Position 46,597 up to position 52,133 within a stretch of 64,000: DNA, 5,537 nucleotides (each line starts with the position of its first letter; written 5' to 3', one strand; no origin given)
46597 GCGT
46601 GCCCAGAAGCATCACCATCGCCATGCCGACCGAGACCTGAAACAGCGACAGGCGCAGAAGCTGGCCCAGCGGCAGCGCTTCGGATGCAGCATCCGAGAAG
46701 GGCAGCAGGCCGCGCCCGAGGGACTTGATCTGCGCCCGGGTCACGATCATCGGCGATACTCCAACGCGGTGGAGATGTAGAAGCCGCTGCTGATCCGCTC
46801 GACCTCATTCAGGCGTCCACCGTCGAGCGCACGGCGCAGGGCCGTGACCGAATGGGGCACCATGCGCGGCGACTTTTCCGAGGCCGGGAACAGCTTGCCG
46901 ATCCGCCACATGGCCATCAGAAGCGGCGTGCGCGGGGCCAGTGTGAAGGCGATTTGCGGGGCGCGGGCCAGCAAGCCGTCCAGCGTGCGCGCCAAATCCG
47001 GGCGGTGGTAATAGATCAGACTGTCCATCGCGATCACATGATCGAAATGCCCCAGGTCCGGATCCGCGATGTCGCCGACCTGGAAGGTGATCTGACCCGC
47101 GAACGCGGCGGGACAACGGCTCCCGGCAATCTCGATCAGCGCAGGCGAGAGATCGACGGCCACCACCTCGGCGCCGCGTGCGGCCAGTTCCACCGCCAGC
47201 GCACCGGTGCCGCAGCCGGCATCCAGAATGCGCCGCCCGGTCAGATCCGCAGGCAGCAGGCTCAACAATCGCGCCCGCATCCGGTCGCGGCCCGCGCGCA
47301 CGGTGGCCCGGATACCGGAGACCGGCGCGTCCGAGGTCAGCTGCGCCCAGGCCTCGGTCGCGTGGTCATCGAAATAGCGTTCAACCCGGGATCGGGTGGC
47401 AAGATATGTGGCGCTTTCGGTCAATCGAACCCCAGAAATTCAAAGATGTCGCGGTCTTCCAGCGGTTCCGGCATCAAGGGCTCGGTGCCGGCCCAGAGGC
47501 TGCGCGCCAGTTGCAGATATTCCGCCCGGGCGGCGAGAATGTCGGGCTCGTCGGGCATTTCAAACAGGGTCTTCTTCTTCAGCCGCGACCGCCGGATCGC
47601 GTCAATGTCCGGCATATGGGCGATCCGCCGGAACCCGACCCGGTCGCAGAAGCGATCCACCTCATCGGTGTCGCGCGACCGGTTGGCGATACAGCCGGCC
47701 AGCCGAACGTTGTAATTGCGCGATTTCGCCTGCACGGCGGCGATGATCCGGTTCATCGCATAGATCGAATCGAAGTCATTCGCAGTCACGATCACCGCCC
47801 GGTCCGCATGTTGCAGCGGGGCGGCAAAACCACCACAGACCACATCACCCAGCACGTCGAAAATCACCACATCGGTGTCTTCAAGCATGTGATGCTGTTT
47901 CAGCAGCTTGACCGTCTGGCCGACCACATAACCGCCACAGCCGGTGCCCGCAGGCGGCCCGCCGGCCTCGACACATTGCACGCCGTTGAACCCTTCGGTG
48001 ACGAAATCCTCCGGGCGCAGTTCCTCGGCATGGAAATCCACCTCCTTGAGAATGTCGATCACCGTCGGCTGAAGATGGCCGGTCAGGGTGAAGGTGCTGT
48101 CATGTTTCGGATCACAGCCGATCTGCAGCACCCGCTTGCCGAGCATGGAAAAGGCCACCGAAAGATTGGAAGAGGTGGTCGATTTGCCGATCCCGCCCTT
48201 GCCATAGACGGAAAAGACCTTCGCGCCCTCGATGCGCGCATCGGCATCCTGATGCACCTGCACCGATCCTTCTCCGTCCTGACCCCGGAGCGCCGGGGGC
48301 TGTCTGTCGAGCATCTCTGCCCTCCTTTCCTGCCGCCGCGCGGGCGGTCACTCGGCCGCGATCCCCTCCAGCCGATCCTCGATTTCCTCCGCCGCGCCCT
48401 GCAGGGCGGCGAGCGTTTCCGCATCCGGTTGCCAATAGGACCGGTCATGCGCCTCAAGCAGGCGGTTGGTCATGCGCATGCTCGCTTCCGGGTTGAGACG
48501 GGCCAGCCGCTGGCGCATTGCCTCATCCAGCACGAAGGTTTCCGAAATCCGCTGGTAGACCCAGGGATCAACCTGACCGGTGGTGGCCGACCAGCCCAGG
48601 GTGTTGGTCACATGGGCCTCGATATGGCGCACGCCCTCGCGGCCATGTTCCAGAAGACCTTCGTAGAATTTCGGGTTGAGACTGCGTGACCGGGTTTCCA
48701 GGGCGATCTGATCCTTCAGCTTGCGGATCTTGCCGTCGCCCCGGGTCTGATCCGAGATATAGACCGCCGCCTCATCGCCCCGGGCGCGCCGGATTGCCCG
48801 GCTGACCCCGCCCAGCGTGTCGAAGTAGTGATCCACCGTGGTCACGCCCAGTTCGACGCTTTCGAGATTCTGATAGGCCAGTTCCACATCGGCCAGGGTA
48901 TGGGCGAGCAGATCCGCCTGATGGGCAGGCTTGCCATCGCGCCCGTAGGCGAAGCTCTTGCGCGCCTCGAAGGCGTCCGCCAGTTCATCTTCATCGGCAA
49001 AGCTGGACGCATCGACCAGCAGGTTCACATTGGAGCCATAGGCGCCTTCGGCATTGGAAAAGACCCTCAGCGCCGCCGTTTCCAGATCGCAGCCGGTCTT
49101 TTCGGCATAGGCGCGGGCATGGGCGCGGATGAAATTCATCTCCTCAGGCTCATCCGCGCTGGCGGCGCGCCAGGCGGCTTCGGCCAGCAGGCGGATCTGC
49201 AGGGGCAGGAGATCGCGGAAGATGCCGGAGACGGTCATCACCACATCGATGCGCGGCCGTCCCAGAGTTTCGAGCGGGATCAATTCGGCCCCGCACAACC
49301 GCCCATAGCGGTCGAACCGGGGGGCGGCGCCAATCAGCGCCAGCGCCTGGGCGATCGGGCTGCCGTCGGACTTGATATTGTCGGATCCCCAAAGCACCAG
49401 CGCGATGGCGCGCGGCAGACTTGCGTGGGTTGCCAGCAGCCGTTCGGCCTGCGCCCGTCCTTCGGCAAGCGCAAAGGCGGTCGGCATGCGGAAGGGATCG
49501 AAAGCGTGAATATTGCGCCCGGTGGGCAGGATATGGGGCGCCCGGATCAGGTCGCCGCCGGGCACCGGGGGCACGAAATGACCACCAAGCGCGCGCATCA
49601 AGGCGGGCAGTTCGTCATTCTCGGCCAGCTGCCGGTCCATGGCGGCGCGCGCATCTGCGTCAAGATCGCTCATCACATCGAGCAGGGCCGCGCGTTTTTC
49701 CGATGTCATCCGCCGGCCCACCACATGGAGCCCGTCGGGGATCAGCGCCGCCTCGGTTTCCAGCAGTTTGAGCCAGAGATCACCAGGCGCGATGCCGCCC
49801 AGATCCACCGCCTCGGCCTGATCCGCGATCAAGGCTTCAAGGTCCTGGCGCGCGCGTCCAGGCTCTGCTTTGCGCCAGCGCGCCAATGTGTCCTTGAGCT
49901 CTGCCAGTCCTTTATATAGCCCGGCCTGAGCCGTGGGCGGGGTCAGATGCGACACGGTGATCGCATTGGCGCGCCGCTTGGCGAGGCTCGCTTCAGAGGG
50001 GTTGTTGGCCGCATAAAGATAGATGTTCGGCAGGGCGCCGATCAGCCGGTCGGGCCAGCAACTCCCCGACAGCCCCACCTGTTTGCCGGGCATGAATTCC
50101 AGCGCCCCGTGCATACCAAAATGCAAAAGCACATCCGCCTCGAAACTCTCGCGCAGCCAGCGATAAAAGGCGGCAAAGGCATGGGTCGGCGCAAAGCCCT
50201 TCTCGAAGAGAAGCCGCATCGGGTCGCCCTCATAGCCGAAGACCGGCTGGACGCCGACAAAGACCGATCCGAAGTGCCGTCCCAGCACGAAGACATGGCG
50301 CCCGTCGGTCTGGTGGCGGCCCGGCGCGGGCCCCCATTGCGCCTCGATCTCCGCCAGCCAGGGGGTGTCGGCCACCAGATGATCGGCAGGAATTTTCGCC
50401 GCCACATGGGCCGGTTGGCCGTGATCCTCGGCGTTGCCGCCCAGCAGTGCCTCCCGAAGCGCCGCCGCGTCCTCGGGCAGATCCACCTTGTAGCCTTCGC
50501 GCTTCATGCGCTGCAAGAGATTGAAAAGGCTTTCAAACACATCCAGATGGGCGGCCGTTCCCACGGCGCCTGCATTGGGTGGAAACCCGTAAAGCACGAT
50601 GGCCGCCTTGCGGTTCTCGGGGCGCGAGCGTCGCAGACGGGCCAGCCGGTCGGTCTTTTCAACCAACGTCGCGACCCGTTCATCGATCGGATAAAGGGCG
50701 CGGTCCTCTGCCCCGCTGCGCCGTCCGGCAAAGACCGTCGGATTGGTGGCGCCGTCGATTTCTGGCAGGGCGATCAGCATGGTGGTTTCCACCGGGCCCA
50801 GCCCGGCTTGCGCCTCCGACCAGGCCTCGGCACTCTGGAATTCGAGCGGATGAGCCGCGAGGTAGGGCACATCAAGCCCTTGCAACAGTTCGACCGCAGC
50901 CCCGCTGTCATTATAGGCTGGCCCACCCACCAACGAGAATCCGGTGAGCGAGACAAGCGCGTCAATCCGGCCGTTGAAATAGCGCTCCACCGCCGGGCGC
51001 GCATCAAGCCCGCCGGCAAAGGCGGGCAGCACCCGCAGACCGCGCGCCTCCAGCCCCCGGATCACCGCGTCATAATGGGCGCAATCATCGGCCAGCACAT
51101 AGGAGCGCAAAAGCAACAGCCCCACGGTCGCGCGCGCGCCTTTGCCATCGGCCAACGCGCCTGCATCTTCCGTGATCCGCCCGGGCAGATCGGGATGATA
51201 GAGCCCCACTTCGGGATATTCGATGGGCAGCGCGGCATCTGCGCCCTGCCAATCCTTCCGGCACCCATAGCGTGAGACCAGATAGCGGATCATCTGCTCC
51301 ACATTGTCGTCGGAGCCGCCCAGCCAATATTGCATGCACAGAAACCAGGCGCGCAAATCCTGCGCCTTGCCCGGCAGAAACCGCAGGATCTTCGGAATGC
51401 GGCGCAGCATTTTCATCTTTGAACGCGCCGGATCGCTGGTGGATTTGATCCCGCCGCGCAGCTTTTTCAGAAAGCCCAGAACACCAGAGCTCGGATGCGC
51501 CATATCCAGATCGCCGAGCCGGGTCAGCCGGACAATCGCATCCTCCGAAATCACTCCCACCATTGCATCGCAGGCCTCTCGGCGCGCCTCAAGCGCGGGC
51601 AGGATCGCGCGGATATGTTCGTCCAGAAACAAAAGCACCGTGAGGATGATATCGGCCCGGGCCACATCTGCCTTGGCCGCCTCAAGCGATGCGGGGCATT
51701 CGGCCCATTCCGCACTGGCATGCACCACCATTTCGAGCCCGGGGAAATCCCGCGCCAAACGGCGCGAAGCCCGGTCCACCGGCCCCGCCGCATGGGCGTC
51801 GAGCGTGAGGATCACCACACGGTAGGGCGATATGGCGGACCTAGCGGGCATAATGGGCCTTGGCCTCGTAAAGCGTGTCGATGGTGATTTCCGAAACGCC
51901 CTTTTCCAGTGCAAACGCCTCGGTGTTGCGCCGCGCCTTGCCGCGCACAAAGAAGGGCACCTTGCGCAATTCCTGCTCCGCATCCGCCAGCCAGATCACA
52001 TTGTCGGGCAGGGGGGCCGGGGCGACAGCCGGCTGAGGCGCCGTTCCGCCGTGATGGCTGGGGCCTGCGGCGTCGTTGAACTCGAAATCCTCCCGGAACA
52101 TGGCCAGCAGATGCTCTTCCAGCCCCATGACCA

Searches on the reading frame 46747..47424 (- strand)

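Call 59: search_protein_families(library=ncbifam, proteins=[window:46747-47424:-], max_evalue=1e-10)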
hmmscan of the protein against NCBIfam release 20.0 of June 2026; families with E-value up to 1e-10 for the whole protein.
window:46747-47424:- (225 aa): 3 families
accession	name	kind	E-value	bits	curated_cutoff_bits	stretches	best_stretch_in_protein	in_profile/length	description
TIGR02021.1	BchM-ChlM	equivalog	7.7e-70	234.7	158.9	1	11-222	2-217/218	magnesium protoporphyrin IX methyltransferase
NF043040.1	corrin_prot_MT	hypoth_equivalog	3.2e-15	56.2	180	1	37-132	18-116/216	corrinoid protein-associated methyltransferase CpaM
NF041820.1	daptide_MTase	equivalog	2.9e-11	43.3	175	1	46-131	21-109/243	daptide-type RiPP biosynthesis methyltransferase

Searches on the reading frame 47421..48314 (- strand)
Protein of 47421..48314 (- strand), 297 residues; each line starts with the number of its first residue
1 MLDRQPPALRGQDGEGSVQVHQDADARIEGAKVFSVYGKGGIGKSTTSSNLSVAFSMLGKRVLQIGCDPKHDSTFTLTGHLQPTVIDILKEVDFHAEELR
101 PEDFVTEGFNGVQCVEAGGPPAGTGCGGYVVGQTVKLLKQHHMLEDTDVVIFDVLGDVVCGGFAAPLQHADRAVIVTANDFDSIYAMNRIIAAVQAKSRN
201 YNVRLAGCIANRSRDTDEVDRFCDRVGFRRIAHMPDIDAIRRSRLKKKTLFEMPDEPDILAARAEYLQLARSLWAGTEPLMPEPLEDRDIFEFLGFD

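Call 59: search_protein_families(library=ncbifam, proteins=[window:47421-48314:-], max_evalue=1e-10)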
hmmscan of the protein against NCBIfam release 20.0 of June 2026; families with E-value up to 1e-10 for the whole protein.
window:47421-48314:- (297 aa): 7 families
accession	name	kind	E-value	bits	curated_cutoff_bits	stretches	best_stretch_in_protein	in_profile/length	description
TIGR01281.1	DPOR_bchL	equivalog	1e-130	434.9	345.15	1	33-295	2-265/268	ferredoxin:protochlorophyllide reductase (ATP-dependent) iron-sulfur ATP-binding protein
TIGR01287.1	nifH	equivalog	1.1e-68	231.5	394.35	1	34-293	3-264/275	nitrogenase iron protein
NF033200.1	F430_CfbC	exception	4.4e-67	226.2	402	1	34-293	3-258/260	Ni-sirohydrochlorin a,c-diamide reductive cyclase ATP-dependent reductase subunit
NF009701.0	PRK13230.1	subfamily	5.8e-61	206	350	1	32-292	2-276/291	nitrogenase reductase-like protein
NF009702.0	PRK13231.1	equivalog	3.2e-57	193.7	427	1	32-294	3-259/264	nitrogenase reductase-like protein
TIGR02016.1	BchX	equivalog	8.6e-51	172.9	331.2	1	33-250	2-229/296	chlorophyllide a reductase iron protein subunit X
TIGR01969.1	minD_arch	subfamily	1.5e-11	44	201.75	1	36-273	6-230/251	cell division ATPase MinD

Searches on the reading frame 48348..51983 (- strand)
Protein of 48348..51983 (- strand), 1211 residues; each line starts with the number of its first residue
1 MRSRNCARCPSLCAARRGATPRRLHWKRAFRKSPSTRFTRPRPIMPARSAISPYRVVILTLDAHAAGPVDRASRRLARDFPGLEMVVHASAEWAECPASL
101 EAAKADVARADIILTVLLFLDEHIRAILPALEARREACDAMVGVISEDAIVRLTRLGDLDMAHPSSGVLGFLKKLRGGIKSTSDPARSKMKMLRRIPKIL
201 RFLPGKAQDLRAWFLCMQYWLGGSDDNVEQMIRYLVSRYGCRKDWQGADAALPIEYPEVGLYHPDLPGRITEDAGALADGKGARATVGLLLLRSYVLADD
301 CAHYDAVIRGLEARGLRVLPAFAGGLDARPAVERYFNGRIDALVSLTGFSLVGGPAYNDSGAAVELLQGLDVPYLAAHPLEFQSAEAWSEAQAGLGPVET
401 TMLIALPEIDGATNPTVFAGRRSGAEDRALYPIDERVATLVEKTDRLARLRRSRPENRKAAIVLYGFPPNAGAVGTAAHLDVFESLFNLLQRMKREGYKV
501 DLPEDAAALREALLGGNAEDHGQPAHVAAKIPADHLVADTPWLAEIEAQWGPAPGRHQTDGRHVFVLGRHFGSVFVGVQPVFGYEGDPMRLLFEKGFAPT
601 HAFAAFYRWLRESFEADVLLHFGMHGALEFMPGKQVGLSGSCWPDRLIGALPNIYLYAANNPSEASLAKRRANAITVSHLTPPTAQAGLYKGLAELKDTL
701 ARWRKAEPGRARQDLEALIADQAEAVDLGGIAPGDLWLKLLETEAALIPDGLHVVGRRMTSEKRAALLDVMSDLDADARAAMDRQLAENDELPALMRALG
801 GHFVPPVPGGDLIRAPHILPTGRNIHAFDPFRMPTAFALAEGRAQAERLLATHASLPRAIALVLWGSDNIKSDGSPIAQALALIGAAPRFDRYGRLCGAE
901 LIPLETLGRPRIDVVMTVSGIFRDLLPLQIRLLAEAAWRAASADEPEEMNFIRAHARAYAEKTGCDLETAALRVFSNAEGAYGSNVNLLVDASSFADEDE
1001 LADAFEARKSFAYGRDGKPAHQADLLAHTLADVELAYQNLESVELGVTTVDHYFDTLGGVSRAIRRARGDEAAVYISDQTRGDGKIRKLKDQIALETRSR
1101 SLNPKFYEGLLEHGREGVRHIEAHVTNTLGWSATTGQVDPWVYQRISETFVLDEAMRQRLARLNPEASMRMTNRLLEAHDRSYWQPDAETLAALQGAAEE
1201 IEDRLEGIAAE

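Call 59: search_protein_families(library=ncbifam, proteins=[window:48348-51983:-], max_evalue=1e-10)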
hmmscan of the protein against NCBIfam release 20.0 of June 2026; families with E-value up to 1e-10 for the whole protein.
window:48348-51983:- (1211 aa): 9 families
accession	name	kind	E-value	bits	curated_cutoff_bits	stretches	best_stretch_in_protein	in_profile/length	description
NF009942.0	PRK13405.1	equivalog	0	1969.5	1166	2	51-780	10-773/1245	magnesium chelatase subunit H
TIGR02025.1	BchH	equivalog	0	1443.9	829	2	55-776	2-747/1271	magnesium chelatase subunit H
NF009140.0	PRK12493.1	equivalog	0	1310.8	1300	2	54-777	18-773/1313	magnesium chelatase subunit H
NF004646.0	PRK05989.2-4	equivalog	1.1e-173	579.6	1468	3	782-1210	810-1245/1277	cobaltochelatase subunit CobN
TIGR02257.1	cobalto_cobN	equivalog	4.5e-172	574.6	822.05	2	763-1196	788-1219/1226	cobaltochelatase subunit CobN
NF008973.0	PRK12321.1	equivalog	5.2e-149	498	1235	1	218-1198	140-1101/1105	cobaltochelatase subunit CobN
NF004644.0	PRK05989.2-2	equivalog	1.5e-147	493.4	1248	2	780-1204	751-1191/1289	cobaltochelatase subunit CobN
NF004643.0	PRK05989.2-1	equivalog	3.7e-136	455.6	1926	3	782-1206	730-1158/1184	cobaltochelatase subunit CobN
NF004645.0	PRK05989.2-3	equivalog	9.8e-117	391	1619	3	782-1195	985-1427/1597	cobaltochelatase subunit CobN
